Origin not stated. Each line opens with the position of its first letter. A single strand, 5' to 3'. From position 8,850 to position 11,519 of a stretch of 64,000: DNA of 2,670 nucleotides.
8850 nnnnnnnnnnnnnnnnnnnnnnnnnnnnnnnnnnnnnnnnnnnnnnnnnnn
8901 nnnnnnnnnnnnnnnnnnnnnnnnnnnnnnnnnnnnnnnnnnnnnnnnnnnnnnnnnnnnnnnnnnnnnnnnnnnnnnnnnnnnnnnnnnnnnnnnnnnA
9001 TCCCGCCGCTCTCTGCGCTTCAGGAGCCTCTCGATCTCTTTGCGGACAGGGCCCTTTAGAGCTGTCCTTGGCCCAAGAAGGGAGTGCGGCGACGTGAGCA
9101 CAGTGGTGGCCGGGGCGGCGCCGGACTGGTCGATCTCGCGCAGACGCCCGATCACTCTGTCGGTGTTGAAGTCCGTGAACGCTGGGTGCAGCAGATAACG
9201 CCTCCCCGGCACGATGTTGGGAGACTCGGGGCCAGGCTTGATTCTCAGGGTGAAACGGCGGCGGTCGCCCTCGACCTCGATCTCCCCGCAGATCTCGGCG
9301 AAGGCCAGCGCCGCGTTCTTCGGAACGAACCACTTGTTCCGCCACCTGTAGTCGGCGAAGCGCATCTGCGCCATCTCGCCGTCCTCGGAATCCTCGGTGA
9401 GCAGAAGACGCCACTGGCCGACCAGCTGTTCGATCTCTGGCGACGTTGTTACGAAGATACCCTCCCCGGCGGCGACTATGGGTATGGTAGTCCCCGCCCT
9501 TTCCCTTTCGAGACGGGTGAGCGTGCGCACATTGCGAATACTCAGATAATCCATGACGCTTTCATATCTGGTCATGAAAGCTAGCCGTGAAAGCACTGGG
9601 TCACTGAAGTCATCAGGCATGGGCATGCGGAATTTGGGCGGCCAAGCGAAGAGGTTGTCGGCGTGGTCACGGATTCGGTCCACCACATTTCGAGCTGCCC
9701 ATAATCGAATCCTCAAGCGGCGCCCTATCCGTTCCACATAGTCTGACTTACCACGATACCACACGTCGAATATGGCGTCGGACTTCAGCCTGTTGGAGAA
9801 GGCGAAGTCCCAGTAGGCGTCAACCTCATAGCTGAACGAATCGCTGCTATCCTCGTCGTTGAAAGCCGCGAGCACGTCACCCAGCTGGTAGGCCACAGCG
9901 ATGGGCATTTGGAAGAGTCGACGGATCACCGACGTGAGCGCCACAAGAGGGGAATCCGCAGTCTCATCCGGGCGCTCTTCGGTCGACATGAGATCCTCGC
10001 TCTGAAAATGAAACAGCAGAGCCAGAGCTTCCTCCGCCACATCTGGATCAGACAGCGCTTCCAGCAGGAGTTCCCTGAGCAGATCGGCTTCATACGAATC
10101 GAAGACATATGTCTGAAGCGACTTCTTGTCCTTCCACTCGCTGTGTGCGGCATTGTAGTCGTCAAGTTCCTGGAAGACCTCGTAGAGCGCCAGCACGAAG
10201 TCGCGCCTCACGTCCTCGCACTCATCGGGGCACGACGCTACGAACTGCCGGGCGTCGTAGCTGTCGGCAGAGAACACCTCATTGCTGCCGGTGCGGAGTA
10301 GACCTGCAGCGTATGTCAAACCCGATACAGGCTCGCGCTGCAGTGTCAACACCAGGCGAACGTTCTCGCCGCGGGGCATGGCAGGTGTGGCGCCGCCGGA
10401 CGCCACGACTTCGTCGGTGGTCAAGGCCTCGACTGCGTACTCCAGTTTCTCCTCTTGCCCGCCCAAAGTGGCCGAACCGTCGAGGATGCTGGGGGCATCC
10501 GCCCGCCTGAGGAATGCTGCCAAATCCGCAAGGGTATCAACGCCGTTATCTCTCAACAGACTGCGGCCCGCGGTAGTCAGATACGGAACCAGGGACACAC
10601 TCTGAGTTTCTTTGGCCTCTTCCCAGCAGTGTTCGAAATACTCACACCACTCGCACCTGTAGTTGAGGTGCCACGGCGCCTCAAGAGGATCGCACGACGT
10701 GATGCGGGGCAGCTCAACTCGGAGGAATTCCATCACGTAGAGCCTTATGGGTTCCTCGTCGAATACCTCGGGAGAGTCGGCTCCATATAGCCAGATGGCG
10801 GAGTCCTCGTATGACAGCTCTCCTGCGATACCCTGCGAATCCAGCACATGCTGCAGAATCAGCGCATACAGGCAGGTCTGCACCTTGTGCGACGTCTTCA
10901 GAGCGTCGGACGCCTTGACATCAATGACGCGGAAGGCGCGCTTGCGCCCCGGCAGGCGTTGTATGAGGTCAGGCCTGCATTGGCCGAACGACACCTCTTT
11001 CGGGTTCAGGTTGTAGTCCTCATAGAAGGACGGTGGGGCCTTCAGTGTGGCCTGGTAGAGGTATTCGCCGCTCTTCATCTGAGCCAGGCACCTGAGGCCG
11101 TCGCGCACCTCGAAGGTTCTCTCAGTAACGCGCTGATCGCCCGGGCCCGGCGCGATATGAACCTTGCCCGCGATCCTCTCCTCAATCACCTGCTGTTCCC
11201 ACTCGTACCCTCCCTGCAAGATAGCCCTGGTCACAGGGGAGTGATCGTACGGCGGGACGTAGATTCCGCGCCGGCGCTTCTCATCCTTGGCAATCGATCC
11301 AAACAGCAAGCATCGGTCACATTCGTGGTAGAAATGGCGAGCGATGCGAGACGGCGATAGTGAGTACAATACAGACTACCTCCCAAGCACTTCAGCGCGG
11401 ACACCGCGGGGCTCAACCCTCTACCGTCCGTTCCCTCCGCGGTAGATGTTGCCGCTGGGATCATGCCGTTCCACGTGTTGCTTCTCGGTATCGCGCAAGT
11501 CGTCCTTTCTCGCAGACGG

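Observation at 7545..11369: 1274-aa Cas4/RecB-nuclease–Upf1-like helicase fusion (Dna2-like) in a defence context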

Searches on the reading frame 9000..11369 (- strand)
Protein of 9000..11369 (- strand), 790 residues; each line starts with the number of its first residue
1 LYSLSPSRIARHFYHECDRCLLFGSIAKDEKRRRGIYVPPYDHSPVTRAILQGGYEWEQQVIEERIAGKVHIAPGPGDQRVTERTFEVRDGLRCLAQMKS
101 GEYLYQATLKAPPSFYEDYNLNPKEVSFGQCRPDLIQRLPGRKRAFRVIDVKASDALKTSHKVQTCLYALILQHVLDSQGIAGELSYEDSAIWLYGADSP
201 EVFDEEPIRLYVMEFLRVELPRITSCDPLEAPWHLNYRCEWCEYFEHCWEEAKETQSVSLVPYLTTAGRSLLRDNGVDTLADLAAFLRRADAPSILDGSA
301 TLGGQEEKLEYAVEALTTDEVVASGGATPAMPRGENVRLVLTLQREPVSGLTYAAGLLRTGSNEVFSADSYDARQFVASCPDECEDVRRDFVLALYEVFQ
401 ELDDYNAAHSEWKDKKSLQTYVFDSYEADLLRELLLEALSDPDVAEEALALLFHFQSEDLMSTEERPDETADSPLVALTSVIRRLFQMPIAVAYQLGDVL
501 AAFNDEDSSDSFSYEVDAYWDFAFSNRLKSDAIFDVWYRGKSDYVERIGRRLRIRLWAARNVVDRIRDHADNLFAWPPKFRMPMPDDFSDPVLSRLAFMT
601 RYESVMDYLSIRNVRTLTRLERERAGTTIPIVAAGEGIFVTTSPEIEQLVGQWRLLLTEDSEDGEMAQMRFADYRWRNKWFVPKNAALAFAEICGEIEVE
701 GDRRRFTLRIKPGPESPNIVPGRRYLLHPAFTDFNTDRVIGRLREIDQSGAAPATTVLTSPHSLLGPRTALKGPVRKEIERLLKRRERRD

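Call 21: find_related_loci(query=A2, collection=metagenome_contigs, flank=10000)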
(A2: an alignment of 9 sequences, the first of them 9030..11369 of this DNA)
Query A2 (780 aa) in metagenome_contigs; peptide patterns used: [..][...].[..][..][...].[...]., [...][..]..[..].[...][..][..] (x = any residue, [..] = any of these).
406 stretches matched a pattern; 130 encode a relative of the query (tblastn E <= 1e-3); the best 80 are kept; 80 distinct loci.
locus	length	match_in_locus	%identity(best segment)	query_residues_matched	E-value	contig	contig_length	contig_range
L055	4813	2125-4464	97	1-780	0e+0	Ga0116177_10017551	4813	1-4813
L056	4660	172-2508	92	1-779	0e+0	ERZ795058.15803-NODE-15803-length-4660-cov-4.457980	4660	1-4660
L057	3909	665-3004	87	1-780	0e+0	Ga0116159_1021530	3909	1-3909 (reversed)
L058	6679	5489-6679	99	1-397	0e+0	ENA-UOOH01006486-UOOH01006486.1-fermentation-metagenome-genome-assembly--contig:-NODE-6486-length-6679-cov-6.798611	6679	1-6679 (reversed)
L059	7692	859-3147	51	1-753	0e+0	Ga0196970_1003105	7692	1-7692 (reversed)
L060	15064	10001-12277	53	1-755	0e+0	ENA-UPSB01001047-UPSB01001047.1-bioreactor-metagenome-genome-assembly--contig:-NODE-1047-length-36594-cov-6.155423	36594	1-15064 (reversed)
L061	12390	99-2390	53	1-755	0e+0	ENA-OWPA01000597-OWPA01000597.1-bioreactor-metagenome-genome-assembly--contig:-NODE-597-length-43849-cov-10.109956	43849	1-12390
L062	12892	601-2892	43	1-765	0e+0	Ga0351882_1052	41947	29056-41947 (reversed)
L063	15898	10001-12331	42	1-761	0e+0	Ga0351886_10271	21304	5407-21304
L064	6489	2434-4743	41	1-761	0e+0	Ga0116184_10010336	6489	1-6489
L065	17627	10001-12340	42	1-767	1e-179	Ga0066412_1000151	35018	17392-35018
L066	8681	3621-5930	41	2-764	1e-172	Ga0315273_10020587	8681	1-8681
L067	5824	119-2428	41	2-764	7e-174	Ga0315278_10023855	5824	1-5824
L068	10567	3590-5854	40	1-747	5e-171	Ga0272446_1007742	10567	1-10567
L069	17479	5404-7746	41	2-773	2e-169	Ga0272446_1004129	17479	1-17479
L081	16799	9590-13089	39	2-768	8e-155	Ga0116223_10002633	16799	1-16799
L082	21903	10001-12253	38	1-748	2e-154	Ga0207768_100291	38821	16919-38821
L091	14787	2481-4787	37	2-767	6e-147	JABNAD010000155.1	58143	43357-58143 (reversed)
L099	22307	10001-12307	36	2-767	9e-145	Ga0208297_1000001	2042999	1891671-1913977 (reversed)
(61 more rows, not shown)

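Call 22: find_related_loci(query=A2, collection=viral_contigs, flank=10000)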
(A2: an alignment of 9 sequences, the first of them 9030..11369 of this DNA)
Query A2 (780 aa) in viral_contigs; peptide patterns used: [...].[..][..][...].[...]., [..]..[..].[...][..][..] (x = any residue, [..] = any of these).
65 stretches matched a pattern, but none encodes a relative of the query by tblastn (E <= 1e-3).

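Call 25: search_protein_families(library=pfam, proteins=[L091:6532-7482:+, L082:14269-15771:+, L069:9183-13670:+, L082:7041-7796:+, L081:14761-16155:+, L099:6553-7500:+], max_evalue=0.001)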
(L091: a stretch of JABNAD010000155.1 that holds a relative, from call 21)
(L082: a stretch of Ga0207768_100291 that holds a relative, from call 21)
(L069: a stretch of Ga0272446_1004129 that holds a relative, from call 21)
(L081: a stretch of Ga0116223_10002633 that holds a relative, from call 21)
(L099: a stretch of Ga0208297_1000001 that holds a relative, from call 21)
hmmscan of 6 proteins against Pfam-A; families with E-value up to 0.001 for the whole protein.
L091:6532-7482:+ (316 aa): 2 families
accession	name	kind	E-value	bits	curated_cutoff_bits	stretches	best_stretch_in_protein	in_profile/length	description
PF00730.31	HhH-GPD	-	1.2e-15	58.2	26.2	1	83-201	1-91/108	HhH-GPD superfamily base excision DNA repair protein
PF00633.29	HHH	-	5.5e-06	26.4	24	1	147-176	1-30/30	Helix-hairpin-helix motif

L082:14269-15771:+ (500 aa): 1 family
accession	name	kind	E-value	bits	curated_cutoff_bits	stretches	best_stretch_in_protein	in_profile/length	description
PF01555.25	N6_N4_Mtase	-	4.4e-36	125.3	26.7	1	132-446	1-217/221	DNA methylase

L069:9183-13670:+ (1495 aa): 2 families
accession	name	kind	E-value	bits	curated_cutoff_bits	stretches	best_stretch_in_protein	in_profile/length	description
PF25794.1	SACS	-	8.5e-19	68.8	32.8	2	39-139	19-123/247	Sacsin domain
PF13020.12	NOV_C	-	4.3e-16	59.2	22.1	1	1376-1459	3-84/91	Protein NO VEIN, C-terminal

L082:7041-7796:+ (251 aa): 7 families
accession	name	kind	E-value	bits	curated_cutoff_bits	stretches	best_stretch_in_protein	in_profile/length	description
PF00005.33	ABC_tran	-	2.1e-33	116.3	25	1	18-164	2-137/137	ABC transporter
PF02463.25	SMC_N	-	3.1e-09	37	40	1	45-201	98-205/220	RecF/RecN/SMC N terminal domain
PF13304.12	AAA_21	-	1.7e-08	35.3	27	1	29-97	1-83/304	AAA domain, putative AbiEii toxin, Type IV TA system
PF13175.12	AAA_15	-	3.3e-06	27.4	32.1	1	29-97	25-92/374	AAA ATPase domain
PF13173.12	AAA_14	-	0.00042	20.8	27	0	116-183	28-86/129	AAA domain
PF13555.12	AAA_29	-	0.00045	20.3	27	1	20-50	15-45/61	P-loop containing region of AAA domain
PF13521.12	AAA_28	-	0.00089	20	27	0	32-192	4-156/164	AAA domain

L081:14761-16155:+ (464 aa): 1 family
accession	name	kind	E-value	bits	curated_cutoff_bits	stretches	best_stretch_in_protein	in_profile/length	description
PF07394.17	DUF1501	-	2.3e-84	284.3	27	1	72-463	2-389/390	Protein of unknown function (DUF1501)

L099:6553-7500:+ (315 aa): 0 families

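Call 27: search_solved_structures(query=A2, max_evalue=1, show_alignments=2)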
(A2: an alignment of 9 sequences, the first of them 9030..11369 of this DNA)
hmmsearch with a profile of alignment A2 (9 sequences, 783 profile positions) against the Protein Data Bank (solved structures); distinct sequences matched with E-value up to 1: 1.
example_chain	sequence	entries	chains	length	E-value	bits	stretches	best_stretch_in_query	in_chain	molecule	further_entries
2wss_T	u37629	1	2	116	0.062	14.6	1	530-579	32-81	ATP SYNTHASE SUBUNIT B, MITOCHONDRIAL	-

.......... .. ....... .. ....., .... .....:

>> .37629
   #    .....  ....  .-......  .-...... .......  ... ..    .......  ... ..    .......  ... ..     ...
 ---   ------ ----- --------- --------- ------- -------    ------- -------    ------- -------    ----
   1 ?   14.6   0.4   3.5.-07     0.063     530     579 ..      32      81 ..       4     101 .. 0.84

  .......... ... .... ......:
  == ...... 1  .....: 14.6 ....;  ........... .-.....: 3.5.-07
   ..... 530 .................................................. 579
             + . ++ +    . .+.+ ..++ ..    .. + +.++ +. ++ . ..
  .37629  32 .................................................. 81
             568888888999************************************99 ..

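Call 46: predict_structure(alignment_id=A3)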
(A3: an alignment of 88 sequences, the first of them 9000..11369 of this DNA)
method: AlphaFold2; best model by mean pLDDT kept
length: 790 residues; sequences in the alignment: 88
mean_pLDDT: 92.7   pTM: 0.90
mean pLDDT of the five models: 92.7, 92.2, 91.0, 90.9, 90.7
residues with pLDDT >= 90: 645; 70-90: 114; 50-70: 29; < 50: 2
segments of 3 or more residues with pLDDT < 50: none
pLDDT, mean of each block of 10 residues (from residue 1): 97 96 96 93 74 92 97 94 96 97 98 98 96 97 93 93 98 98 95 96 96 98 96 94 94 98 96 98 98 96 94 98 92 95 92 97 88 97 97 98 97 95 97 95 93 75 54 84 97 97 86 92 93 91 97 98 96 89 86 88 90 92 94 97 95 95 94 90 93 96 97 96 98 94 92 81 68 78 77
secondary structure, 60 per line:
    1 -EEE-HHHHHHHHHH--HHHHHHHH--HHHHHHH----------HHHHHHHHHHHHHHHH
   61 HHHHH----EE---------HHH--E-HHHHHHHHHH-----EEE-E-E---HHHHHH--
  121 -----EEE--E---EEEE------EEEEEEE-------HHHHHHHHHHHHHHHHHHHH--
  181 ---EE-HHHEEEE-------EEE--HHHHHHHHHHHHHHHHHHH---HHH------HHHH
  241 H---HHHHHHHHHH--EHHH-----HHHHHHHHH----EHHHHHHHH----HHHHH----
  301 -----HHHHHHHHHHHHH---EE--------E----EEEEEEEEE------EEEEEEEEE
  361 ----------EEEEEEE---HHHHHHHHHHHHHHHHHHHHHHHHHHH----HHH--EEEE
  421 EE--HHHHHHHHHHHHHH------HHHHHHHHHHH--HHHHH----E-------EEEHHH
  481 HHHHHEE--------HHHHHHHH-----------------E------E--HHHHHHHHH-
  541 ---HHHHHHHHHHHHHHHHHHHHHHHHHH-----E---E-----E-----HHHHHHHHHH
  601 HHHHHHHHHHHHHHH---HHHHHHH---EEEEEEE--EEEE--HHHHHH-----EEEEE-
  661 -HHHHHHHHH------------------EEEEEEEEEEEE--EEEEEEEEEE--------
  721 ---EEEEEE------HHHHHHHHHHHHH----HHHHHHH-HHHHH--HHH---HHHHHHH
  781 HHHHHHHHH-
elements in order (helices of 4 or more, strands of 3 or more residues): E2-4 H6-15 H18-25 H28-34 H45-65 H88-97 E103-105 H113-118 E126-128 E135-138 E145-151 H159-178 E190-193 E201-203 H206-224 H237-241 H245-254 H266-274 H280-287 H292-296 H306-318 E337-345 E352-360 E371-377 H381-407 E417-422 H425-438 H445-455 H458-462 E475-477 H478-485 H496-503 H531-539 H544-569 H591-615 H619-625 E629-635 E638-641 H644-649 E655-659 H662-670 E689-700 E703-712 E724-729 H736-748 H753-759 H761-765 H774-789

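Call 48: fold_search(model_id=the predicted structure, library=pdb)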
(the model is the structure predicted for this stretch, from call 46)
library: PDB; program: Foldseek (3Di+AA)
matches with E <= 10: 401; with E <= 0.001: 1
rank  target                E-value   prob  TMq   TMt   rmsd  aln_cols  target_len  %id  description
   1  7mi5_A                2.8e-04  0.97  0.21  0.28  23.5       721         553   10  Asymmetrical PAM-Non PAM prespacer bound Cas4/Cas1/Cas2 complex (released 2021-11-17)
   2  7mi4_A                7.4e-03  1.00  0.21  0.28   5.6       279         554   14  Symmetrical PAM-PAM prespacer bound Cas4/Cas1/Cas2 complex (released 2021-11-17)
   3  7sjr_A                1.9e-02  0.95  0.17  0.15  10.2       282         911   12  Cryo-EM structure of AdnA-AdnB(W325A) in complex with DNA and AMPPNP (released 2021-12-22)
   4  4w5o_A                3.1e-02  0.47  0.09  0.09  13.0       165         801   13  The Crystal Structure of Human Argonaute2 Bound to a Guide and Target RNA Containing Seed Pairing from 2-9 (released 2014-11-12)
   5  4kxt_A                3.9e-02  0.30  0.07  0.07  15.7       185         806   10  Structure of human ARGONAUTE1 in complex with guide RNA (released 2013-07-31)
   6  4z4e_A                4.1e-02  0.44  0.09  0.09  13.1       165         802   13  Human Argonaute2 Bound to t1-U Target RNA (released 2015-09-23)
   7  4z4d_A                5.1e-02  0.41  0.09  0.09  13.1       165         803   13  Human Argonaute2 Bound to t1-G Target RNA (released 2015-09-23)
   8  4w5r_A                5.4e-02  0.41  0.09  0.09  13.1       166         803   13  The Crystal Structure of Human Argonaute2 Bound to a Guide and Target RNA Containing Seed Pairing from 2-8 (Long Targe (released 2014-11-12)
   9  4z4h_A                6.0e-02  0.38  0.09  0.09  13.2       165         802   13  Human Argonaute2 A481T Mutant Bound to t1-A Target RNA (released 2015-09-23)
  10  9nvm_F                6.7e-02  0.85  0.07  0.12   8.4       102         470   11  ATPase Hybrid F1 with the ancestral core domains Catalytic Dwell (released 2025-11-05)
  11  2gk6_A                6.7e-02  0.77  0.10  0.12   8.9       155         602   10  Structural and Functional insights into the human Upf1 helicase core (released 2007-01-09)
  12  4w5t_A                7.0e-02  0.33  0.09  0.09  13.2       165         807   13  The Crystal Structure of Human Argonaute2 Bound to a Guide and Target RNA Containing Seed Pairing from 2-7 (released 2014-11-12)
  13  9dhx_A                8.7e-02  0.28  0.09  0.10  13.4       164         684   12  human Argonaute2 R315V/H316A - miR-122 in complex with a fully complementary target (released 2026-03-04)
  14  4z4g_A                9.2e-02  0.30  0.09  0.09  13.1       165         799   13  Human Argonaute2 Bound to t1-Inosine Target RNA (released 2015-09-23)
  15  4z4i_A                9.2e-02  0.28  0.09  0.09  13.2       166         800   13  Human Argonaute2 A481T Mutant Bound to t1-G Target RNA (released 2015-09-23)
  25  4ibn                  1.6e-01  0.30  0.09  0.25   8.6       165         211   10  Crystal structure of LC9-RNase H1, a type 1 RNase H with the type 2 active-site motif (released 2013-03-20)
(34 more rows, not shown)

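Call 62: search_dna_similar(query=window:9030-11369:-, collection=plasmids, mode=protein, max_evalue=1e-10, max_rows=25)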
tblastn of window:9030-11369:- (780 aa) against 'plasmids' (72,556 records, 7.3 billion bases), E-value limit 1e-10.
Records with a match: 3; places in all: 3; records where one place covers at least 80% of the query: 0.
Best place of each record, by identity: <60% 3.
By first word of the organism name: Azospirillum 1; Methylobacterium 1; Skermanella 1.
By predicted mobility (MOB-suite, as given by PLSDB): mobilizable 2; conjugative 1.
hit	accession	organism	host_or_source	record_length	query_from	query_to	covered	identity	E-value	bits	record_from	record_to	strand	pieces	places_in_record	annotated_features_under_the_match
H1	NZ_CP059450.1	Azospirillum brasilense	Prokaryotes,soil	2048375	4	564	72%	25.0%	4e-13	81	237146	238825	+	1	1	none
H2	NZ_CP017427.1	Methylobacterium sp. XJLW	single cell,soil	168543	103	533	55%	28.2%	2e-13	82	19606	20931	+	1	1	hypothetical protein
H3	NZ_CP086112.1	Skermanella rosea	single cell,hydrocarbon-contaminated ...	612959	103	502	51%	27.8%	2e-13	82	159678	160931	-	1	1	hypothetical protein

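Call 63: search_dna_similar(query=window:9030-11369:-, collection=phages, mode=protein, max_evalue=0.00001, max_rows=10)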
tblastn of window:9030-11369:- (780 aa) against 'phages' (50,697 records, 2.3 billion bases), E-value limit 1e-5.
Records with a match: 1; places in all: 1; records where one place covers at least 80% of the query: 0.
Best place of each record, by identity: <60% 1.
By first word of the organism name: Bacteriophage 1.
By host as written in the record: - 1.
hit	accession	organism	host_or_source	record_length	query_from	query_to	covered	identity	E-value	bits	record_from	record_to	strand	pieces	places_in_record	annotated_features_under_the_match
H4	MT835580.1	Bacteriophage sp.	human fecal samples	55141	3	582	74%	23.5%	6e-20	102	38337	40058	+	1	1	record has no annotation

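Call 64: get_annotated_region(hit=H2, flank=4000)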
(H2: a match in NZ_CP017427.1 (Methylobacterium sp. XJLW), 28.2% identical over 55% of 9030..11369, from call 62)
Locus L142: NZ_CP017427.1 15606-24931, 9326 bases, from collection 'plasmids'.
description: Methylobacterium sp. XJLW plasmid unnamed1, complete sequence
organism: Methylobacterium sp. XJLW (NCBI taxid 739141)
taxonomy: Bacteria; Pseudomonadota; Alphaproteobacteria; Hyphomicrobiales; Methylobacteriaceae; Methylobacterium; Methylobacterium sp. XJLW
host: -; source: single cell,soil; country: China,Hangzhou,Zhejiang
typing (MOB-suite, as given by PLSDB): conjugative; relaxase MOBQ; mating-pair formation MPF_I
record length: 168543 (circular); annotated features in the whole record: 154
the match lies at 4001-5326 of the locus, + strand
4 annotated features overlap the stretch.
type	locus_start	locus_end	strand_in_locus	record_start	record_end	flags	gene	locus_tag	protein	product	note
CDS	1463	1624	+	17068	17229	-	-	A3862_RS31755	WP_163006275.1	hypothetical protein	-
CDS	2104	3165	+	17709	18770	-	-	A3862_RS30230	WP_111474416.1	tyrosine-type recombinase/integrase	GO:0015074 - DNA integration [Evidence IEA]; GO:0006310 - DNA recombination [Evidence IEA]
CDS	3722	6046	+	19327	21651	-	-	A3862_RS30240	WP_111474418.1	hypothetical protein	-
CDS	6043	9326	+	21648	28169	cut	-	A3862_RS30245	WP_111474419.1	AAA domain-containing protein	-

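Call 65: get_annotated_region(hit=H4, flank=4000)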
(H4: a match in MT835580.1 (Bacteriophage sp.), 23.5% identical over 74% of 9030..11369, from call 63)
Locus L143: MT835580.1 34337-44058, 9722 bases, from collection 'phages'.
description: UNVERIFIED: Bacteriophage sp. clone scaffold_225 genomic sequence.
organism: Bacteriophage sp. (NCBI taxid 38018)
taxonomy: Viruses
host: -; source: human fecal samples; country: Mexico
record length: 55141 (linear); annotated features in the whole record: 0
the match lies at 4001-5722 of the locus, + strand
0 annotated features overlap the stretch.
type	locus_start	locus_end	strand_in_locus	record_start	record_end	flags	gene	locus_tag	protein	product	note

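Call 69: search_protein_families(library=padloc, proteins=[L143:3989-6250:+, window:9000-11369:-], max_evalue=0.01)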
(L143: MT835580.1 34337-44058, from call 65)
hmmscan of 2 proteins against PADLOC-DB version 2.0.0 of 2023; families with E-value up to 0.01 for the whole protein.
L143:3989-6250:+ (753 aa): 1 family
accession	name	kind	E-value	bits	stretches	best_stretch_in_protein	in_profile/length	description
PDLC01250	Cas4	-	0.0075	14.6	0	134-168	72-105/168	"CAS-I,CAS-II,CAS-III,CAS-IV,CAS-V,CAS-VI; acquisition_associated"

window:9000-11369:- (790 aa): 6 families
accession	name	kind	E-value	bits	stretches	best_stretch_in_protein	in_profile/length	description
PDLC01611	Cas4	-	2.7e-07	29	1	122-249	44-157/158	"CAS-I,CAS-II,CAS-III,CAS-IV,CAS-V,CAS-VI; acquisition_associated"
PDLC01771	Cas4b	-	2.3e-05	22.6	1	119-250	46-160/162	-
PDLC01447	Cas4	-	0.00039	18.9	1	132-251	57-160/161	"CAS-I,CAS-II,CAS-III,CAS-IV,CAS-V,CAS-VI; acquisition_associated"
PDLC00944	Cas4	-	0.00064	18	1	146-249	80-177/177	Cas4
PDLC00943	Cas4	-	0.0011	17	1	133-174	72-111/180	CRISPR-associated protein Cas4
PDLC01250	Cas4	-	0.0015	16.8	1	141-248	71-167/168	"CAS-I,CAS-II,CAS-III,CAS-IV,CAS-V,CAS-VI; acquisition_associated"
